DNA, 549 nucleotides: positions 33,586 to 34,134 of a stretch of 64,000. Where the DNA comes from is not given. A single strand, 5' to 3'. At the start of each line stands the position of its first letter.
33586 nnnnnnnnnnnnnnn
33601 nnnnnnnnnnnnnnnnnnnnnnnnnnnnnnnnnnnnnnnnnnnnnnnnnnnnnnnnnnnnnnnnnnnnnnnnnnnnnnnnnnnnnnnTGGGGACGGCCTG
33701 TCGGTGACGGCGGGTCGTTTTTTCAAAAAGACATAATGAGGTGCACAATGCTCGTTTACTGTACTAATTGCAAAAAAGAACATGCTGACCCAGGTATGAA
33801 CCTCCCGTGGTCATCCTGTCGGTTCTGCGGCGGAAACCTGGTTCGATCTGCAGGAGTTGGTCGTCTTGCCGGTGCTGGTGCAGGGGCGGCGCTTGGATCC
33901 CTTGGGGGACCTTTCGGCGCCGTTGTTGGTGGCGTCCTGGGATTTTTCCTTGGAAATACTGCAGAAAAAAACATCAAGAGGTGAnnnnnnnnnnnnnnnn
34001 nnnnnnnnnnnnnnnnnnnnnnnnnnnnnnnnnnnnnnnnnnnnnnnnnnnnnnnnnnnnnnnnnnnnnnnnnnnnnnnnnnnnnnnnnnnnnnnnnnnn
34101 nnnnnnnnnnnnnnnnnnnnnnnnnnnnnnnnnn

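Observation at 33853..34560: Duplicated glycine-zipper membrane module shared by the Zn-ribbon protein and the C-terminus of TIR-like protein 1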

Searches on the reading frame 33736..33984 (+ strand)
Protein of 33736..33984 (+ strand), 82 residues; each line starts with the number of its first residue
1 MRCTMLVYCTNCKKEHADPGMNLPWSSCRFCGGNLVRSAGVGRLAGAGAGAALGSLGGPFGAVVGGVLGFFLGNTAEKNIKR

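Call 5: search_protein_families(library=pfam, max_evalue=1, proteins=[window:33736-33984:+])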
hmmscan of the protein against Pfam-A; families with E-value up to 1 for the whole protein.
window:33736-33984:+ (82 aa): 7 families
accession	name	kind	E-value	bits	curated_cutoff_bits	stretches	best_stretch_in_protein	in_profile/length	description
PF13488.11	Gly-zipper_Omp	-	3.5e-05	24.1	25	1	41-75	1-37/46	Glycine zipper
PF13441.11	Gly-zipper_YMGG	-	0.00023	21.2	28.9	1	34-76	2-42/45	YMGG-like Gly-zipper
PF04306.18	DUF456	-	0.039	14.7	29.4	1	36-75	54-96/139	Protein of unknown function (DUF456)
PF07503.17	zf-HYPF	-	0.044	14.1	23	1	9-33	2-29/34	HypF finger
PF22289.1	DmmA-like_C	-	0.058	13.8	27.4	1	7-36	2-29/44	Dimethylamine monooxygenase subunit DmmA-like, C-terminal domain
PF05433.20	Rick_17kDa_Anti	-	0.12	12.8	24.2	0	61-75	27-41/43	Glycine zipper 2TM domain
PF13248.11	Zn_ribbon_3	-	0.18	11.8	27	1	7-33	3-24/26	zinc-ribbon domain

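Call 7: search_protein_families(library=padloc, max_evalue=0.1, proteins=[window:33736-33984:+])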
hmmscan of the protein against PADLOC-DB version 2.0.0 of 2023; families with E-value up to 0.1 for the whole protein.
window:33736-33984:+ (82 aa): 0 families

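Call 8: search_protein_families(library=ncbifam, max_evalue=0.1, proteins=[window:33736-33984:+])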
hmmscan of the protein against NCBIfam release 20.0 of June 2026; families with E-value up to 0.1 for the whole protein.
window:33736-33984:+ (82 aa): 2 families
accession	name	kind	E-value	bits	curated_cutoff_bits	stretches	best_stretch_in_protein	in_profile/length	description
TIGR03789.1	pdsO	hypoth_equivalog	0.00018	21.3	152.2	1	43-78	43-79/243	sortase-associated OmpA-like protein PdsO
NF053611.1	YiaD_Gzip_OmpA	equivalog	0.0056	16.4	175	1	36-79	26-74/206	YiaD family glycine zipper/OmpA-like lipoprotein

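Call 18: find_homologous_proteins(query=window:33748-33981:+, max_evalue=0.01)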
Query seq(78 aa) (78 aa): 4 proteins with E <= 0.01 among 156 candidates.
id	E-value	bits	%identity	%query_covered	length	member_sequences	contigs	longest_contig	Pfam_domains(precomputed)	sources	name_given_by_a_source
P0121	2.4e-45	170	100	100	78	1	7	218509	-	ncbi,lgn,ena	-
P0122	7.5e-36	140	82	100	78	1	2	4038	PF13488.12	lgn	-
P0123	2.4e-30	122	61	97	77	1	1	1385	PF13488.12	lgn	-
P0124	6.0e-29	117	72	100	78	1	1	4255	-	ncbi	-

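Call 20: find_encoding_contigs(protein=P0124, flank=5000, max_places=3)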
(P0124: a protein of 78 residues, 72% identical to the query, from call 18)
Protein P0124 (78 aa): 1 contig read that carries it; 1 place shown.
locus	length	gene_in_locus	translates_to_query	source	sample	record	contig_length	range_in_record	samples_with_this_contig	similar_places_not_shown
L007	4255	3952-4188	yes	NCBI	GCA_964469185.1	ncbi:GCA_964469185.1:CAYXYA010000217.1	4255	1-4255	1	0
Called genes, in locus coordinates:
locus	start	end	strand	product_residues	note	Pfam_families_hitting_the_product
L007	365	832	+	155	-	-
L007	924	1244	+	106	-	-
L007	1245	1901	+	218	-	-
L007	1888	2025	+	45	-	-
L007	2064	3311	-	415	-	PF01381:HTH_3 (faint), PF06114:Peptidase_M78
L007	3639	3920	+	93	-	PF13031:DUF3892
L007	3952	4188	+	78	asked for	-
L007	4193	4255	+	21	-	?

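Call 21: find_encoding_contigs(protein=P0123, flank=5000, max_places=3)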
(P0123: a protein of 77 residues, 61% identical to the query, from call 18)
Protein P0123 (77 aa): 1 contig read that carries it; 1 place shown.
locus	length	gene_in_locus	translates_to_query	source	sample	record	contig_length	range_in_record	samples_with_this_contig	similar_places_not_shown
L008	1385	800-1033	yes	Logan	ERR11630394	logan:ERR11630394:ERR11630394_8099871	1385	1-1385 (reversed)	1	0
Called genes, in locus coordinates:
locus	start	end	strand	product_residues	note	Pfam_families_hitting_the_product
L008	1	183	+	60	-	?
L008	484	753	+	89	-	PF13031:DUF3892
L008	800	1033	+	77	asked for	PF13488:Gly-zipper_Omp (weak)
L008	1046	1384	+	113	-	?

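Call 69: find_related_loci(query=A2, collection=genome_contigs, flank=8000)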
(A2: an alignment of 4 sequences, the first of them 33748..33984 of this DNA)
Query A2 (78 aa) in genome_contigs; peptide patterns used: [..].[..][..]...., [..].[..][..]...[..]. (x = any residue, [..] = any of these).
261 stretches matched a pattern; 2 encode a relative of the query (tblastn E <= 1e-3); 2 distinct loci.
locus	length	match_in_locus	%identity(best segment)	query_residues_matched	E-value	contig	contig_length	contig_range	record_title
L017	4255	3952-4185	72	1-78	8e-23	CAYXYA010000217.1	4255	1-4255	MAG TPA_asm: uncultured bacterium isolate SRP269290_co5_40 genome assembly, contig: NODE_14759_length_4255_cov_7.434048,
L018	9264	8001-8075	52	4-28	4e-7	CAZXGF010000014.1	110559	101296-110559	MAG TPA_asm: uncultured Verrucomicrobiota bacterium isolate binchicken_co89_561 genome assembly, contig: NODE_127_length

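Call 71: search_solved_structures(query=A2, max_evalue=10, show_alignments=3)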
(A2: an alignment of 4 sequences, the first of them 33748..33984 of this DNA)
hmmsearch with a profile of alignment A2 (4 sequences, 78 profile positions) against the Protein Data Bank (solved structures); distinct sequences matched with E-value up to 10: 8.
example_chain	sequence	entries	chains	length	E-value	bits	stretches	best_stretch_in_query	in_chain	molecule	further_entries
7qog_M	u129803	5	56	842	0.028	17.9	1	39-66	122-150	Cargo protein 1 gp45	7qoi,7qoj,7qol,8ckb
9ki1_g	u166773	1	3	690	0.2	15.1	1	34-70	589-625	Probable tape measure protein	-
7olc_Lp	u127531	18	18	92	0.2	15.1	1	14-38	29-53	60S ribosomal protein L43-like protein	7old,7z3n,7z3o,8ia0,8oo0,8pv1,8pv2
7r81_r1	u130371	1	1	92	0.33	14.4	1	15-39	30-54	60S ribosomal protein L43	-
9rrt_A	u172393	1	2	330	0.46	13.9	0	54-75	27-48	Variable large protein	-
6sw9_W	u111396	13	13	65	0.54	13.7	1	2-36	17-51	30S ribosomal protein S27e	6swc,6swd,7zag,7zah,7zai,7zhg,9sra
7kdd_A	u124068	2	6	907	0.65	13.5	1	36-67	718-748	Envelope glycoprotein B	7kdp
36rp_P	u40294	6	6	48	1.4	12.4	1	5-32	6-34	DNA-directed RNA polymerase subunit Rpo12 | DNA-directed RNA polymerase subunit P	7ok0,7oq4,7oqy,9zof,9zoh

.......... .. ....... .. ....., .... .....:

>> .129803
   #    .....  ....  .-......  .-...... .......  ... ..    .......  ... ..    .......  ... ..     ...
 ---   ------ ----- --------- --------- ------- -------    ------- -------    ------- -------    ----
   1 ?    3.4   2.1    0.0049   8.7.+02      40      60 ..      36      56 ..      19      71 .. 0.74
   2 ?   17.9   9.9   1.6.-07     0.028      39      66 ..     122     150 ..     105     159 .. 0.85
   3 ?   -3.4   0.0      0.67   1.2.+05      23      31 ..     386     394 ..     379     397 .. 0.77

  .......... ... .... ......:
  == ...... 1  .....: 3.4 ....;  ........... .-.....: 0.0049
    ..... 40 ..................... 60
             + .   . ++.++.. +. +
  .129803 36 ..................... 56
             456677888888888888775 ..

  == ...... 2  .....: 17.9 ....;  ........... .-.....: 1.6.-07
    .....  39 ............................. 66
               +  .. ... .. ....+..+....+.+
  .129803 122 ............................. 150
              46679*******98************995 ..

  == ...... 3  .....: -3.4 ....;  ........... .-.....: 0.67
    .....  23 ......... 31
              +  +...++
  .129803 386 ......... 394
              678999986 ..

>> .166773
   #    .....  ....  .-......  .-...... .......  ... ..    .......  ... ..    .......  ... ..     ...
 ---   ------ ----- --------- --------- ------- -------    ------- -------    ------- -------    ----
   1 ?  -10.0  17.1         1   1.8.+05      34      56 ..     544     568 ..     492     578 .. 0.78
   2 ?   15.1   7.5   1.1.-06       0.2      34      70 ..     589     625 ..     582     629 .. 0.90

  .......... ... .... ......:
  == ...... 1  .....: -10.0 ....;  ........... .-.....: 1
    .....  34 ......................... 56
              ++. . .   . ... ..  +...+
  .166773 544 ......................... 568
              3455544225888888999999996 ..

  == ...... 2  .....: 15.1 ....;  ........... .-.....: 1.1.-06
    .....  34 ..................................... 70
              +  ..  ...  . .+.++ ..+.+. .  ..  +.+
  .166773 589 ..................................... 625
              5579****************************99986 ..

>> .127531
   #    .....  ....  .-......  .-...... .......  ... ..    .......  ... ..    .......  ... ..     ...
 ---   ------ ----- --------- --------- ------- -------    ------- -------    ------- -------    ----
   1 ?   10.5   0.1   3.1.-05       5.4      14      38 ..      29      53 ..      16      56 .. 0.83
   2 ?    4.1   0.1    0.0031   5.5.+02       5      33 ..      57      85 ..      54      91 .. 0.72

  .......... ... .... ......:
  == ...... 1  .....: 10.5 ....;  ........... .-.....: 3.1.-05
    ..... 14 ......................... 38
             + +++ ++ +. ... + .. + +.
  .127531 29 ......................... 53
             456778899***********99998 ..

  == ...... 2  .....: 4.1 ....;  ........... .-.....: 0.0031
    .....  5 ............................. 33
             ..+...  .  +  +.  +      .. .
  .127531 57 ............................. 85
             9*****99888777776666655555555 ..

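Call 72: search_protein_representatives(alignment_id=A2)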
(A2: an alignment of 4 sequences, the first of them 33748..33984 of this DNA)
Query: 4 sequences, 78 profile positions. Proteins with E-value up to 0.001 (for the whole library): 111; up to 1e-10: 10; up to 1e-30: 2. The best 111 are listed.
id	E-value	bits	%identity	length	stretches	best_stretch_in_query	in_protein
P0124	1.1e-41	157.0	-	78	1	1-78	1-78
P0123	4.4e-41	155.0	-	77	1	1-76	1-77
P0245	5.7e-26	106.6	-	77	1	1-74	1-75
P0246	5.4e-18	81.0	-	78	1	1-75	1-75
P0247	6.0e-16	74.5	-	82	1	1-73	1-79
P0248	1.3e-12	63.8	-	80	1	1-75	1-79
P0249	1.6e-12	63.5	-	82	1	1-75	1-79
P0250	9.8e-12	61.0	-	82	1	1-73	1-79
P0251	4.5e-11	58.9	-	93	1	1-72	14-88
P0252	6.5e-11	58.4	-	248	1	1-75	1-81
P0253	1.3e-08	51.0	-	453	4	34-74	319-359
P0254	1.5e-08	50.8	-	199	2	38-71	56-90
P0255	4.7e-08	49.2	-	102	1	21-75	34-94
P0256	5.1e-08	49.1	-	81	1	1-74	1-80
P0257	7.7e-08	48.5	-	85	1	4-72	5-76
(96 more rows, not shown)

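Call 75: find_encoding_contigs(protein=P0252, flank=6000, max_places=4)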
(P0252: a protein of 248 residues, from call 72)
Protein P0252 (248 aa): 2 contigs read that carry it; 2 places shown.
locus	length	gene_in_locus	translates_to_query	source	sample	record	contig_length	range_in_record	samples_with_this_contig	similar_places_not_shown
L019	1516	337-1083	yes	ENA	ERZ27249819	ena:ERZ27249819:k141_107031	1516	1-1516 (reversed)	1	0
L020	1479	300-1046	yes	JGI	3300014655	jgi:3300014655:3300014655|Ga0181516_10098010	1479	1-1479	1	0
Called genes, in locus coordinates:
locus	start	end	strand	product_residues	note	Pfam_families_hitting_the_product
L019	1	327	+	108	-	?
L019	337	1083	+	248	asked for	PF13441:Gly-zipper_YMGG (faint), PF08937:ThsB_TIR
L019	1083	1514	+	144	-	?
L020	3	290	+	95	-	?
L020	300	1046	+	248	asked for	PF13441:Gly-zipper_YMGG (faint), PF08937:ThsB_TIR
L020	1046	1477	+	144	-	?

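Call 82: find_encoding_contigs(protein=P0245, flank=5000, max_places=6)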
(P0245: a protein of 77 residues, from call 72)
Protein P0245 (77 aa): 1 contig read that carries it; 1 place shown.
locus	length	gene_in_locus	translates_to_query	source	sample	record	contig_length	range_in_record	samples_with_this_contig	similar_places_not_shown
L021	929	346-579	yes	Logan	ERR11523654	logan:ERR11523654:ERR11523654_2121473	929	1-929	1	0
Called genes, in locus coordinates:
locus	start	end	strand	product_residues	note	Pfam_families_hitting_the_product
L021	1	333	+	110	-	?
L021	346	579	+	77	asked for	PF13488:Gly-zipper_Omp (faint)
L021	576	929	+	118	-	?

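Call 83: find_encoding_contigs(protein=P0249, flank=5000, max_places=6)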
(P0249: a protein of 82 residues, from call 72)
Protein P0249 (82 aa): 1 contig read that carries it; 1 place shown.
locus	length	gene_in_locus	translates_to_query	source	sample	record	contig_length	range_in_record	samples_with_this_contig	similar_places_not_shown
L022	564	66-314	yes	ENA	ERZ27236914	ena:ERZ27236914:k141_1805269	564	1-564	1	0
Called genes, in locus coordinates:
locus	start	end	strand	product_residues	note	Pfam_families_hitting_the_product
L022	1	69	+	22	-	?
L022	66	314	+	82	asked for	-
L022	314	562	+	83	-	?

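Call 95: predict_structure(alignment_id=A5)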
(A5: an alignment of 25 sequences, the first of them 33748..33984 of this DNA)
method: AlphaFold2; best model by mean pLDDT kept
length: 78 residues; sequences in the alignment: 25
mean_pLDDT: 59.9   pTM: 0.36
mean pLDDT of the five models: 59.9, 59.2, 56.0, 52.2, 51.9
residues with pLDDT >= 90: 0; 70-90: 27; 50-70: 26; < 50: 25
segments of 3 or more residues with pLDDT < 50: 36-54
pLDDT, mean of each block of 10 residues (from residue 1): 75 72 77 59 44 47 54 50
secondary structure, 60 per line:
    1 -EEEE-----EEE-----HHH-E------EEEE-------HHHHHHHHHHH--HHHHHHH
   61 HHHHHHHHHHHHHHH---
elements in order: E2-5 E11-13 E30-33 H41-51 H54-75

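Call 112: search_protein_families(library=pfam, max_evalue=0.01, proteins=[L103:1289-2593:+, L104:2-349:+, L104:463-837:+, L103:818-1270:+])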
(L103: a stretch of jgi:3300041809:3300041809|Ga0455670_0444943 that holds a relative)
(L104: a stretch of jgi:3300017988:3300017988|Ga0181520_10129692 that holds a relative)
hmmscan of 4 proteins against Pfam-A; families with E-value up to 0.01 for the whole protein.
L103:1289-2593:+ (435 aa): 7 families
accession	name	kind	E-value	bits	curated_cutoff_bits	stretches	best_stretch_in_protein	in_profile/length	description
PF13175.12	AAA_15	-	5.9e-33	115.4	32.1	2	127-321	196-374/374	AAA ATPase domain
PF13304.12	AAA_21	-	6.4e-21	76.1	27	2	222-322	220-304/304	AAA domain, putative AbiEii toxin, Type IV TA system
PF20469.4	OLD-like_TOPRIM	-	1.4e-14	54.8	23.2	1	373-429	1-57/67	Overcoming lysogenization defect protein-like, TOPRIM domain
PF02463.25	SMC_N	-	6.1e-10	39.3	40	1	1-52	1-57/220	RecF/RecN/SMC N terminal domain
PF13476.12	AAA_23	-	1.1e-08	36.5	27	1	5-93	2-78/201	AAA domain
PF13555.12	AAA_29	-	0.0015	18.7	27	1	10-45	12-46/61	P-loop containing region of AAA domain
PF11398.14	DUF2813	-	0.0029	17.5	21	0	3-47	4-48/372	Protein of unknown function (DUF2813)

L104:2-349:+ (115 aa): 1 family
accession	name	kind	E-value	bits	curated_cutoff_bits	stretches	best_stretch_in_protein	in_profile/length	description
PF01223.29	Endonuclease_NS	-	0.0012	19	23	1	9-72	151-217/223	DNA/RNA non-specific endonuclease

L104:463-837:+ (124 aa): 2 families
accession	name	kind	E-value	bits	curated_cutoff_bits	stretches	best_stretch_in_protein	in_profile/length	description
PF08937.16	ThsB_TIR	-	6.8e-07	30.1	21.2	1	7-95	1-94/100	Thoeris protein ThsB, TIR-like domain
PF18163.6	LD_cluster2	-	0.00081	19.5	25.3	1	54-97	142-190/264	SLOG cluster2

L103:818-1270:+ (150 aa): 0 families
